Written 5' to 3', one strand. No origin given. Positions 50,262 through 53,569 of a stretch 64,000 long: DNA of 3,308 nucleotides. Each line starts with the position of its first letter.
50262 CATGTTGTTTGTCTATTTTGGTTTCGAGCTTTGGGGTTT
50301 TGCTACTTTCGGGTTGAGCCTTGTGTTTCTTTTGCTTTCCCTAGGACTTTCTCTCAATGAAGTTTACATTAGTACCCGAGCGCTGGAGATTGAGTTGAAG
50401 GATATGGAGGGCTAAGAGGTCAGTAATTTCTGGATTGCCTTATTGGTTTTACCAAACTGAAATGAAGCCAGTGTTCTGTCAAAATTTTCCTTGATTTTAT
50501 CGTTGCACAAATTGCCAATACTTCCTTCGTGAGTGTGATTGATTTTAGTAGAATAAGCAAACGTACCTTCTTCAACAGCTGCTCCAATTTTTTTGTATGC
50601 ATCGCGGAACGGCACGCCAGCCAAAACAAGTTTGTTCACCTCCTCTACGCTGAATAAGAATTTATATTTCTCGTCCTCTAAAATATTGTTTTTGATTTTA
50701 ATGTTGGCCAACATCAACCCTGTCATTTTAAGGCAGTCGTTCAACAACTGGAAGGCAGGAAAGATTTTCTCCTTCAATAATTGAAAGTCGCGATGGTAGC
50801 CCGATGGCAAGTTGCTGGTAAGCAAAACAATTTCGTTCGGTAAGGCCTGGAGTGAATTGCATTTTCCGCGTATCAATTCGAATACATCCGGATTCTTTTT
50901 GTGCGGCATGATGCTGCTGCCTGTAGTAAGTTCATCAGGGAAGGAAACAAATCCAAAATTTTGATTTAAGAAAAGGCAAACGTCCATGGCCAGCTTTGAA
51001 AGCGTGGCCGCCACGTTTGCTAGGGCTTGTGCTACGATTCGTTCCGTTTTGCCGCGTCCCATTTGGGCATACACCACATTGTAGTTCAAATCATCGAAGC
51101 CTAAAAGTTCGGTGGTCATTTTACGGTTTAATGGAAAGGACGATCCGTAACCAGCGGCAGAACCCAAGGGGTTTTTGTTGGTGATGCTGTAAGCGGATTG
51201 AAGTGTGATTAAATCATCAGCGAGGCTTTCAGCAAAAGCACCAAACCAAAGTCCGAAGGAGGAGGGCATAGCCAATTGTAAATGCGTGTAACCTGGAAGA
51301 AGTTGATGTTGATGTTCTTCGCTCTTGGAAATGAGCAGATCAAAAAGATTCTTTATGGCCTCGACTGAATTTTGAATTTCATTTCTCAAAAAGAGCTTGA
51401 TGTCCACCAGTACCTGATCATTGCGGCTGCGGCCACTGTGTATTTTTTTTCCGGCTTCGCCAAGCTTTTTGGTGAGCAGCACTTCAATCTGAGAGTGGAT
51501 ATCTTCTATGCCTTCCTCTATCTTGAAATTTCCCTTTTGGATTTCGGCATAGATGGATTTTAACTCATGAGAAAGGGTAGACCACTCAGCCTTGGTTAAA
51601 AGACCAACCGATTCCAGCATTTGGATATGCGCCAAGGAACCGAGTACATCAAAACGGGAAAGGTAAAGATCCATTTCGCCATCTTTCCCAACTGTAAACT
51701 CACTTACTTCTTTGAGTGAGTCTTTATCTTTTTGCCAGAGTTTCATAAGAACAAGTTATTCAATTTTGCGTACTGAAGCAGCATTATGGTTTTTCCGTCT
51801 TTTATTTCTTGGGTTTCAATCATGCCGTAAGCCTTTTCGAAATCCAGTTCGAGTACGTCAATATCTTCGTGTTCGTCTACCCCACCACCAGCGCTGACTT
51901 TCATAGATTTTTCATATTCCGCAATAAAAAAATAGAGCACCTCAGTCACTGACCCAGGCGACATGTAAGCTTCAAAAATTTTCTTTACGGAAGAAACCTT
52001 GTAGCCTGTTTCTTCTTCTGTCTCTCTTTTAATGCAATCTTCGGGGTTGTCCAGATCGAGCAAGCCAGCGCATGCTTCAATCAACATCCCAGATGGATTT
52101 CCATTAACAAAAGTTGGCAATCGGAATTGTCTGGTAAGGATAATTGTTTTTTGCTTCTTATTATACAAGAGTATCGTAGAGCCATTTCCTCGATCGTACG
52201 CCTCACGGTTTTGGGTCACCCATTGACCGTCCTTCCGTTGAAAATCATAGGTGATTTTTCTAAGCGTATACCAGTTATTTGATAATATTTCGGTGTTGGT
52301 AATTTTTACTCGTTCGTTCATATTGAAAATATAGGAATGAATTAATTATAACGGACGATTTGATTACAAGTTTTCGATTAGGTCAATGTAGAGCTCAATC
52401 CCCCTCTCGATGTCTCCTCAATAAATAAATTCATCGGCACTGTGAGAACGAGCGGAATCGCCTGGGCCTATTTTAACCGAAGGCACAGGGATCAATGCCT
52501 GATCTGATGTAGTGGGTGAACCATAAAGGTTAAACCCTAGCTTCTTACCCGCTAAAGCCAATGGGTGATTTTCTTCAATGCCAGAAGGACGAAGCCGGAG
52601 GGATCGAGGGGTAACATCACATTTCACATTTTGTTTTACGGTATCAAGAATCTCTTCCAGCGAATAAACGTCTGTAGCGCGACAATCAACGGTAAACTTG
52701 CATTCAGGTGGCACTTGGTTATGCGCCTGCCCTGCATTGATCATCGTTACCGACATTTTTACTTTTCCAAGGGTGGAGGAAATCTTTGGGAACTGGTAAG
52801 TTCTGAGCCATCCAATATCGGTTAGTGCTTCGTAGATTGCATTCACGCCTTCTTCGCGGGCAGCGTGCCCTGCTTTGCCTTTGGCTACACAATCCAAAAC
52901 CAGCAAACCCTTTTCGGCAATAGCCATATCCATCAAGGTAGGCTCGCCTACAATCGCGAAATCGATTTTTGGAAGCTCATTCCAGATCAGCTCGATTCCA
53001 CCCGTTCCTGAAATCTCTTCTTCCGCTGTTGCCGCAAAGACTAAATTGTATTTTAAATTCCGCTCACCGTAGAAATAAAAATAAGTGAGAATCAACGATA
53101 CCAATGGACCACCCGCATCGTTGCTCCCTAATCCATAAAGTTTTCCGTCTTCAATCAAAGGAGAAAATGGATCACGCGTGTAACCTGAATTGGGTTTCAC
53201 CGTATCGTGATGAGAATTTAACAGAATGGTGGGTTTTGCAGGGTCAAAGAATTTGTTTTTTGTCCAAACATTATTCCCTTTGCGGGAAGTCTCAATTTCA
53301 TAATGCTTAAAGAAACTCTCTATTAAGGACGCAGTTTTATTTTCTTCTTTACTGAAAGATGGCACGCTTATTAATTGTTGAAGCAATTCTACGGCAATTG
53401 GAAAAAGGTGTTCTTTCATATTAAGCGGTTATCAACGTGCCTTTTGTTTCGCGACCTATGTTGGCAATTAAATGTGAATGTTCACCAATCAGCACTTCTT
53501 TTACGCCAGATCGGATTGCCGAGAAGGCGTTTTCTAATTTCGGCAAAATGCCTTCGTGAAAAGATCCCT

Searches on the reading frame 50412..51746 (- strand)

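Call 45: search_protein_families(library=pfam, proteins=[window:50412-51746:-], max_evalue=0.0001)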
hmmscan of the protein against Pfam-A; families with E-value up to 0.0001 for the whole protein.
window:50412-51746:- (444 aa): 1 family
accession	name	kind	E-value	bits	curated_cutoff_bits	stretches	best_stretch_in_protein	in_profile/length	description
PF00206.25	Lyase_1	-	2.6e-48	165.5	27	1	25-297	20-308/312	Lyase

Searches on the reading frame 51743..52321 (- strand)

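Call 46: search_protein_families(library=pfam, proteins=[window:51743-52321:-], max_evalue=0.0001)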
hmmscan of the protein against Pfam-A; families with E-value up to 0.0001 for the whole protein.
window:51743-52321:- (192 aa): 1 family
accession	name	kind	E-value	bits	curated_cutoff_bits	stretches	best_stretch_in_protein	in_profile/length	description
PF00293.34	NUDIX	-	1.5e-10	41.6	21.1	1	48-159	6-118/134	NUDIX domain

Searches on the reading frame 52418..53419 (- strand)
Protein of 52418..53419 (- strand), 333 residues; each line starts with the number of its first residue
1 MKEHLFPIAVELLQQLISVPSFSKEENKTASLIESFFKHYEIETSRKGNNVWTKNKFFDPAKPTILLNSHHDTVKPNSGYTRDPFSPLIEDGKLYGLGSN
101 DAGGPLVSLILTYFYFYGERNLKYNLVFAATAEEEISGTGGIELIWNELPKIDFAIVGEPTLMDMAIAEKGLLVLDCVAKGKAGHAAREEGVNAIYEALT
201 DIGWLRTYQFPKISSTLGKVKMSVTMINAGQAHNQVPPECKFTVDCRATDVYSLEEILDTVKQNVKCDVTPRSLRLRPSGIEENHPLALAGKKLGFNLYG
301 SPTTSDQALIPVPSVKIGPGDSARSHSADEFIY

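Call 46: search_protein_families(library=pfam, proteins=[window:52418-53419:-], max_evalue=0.0001)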
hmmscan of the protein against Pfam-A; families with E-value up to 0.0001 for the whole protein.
window:52418-53419:- (333 aa): 2 families
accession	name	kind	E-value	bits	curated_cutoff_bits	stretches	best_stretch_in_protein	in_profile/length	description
PF01546.33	Peptidase_M20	-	2.9e-16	60.4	24.6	1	66-332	1-188/206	Peptidase family M20/M25/M40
PF07687.19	M20_dimer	-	1.3e-15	57.7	21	1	167-265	1-99/107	Peptidase dimerisation domain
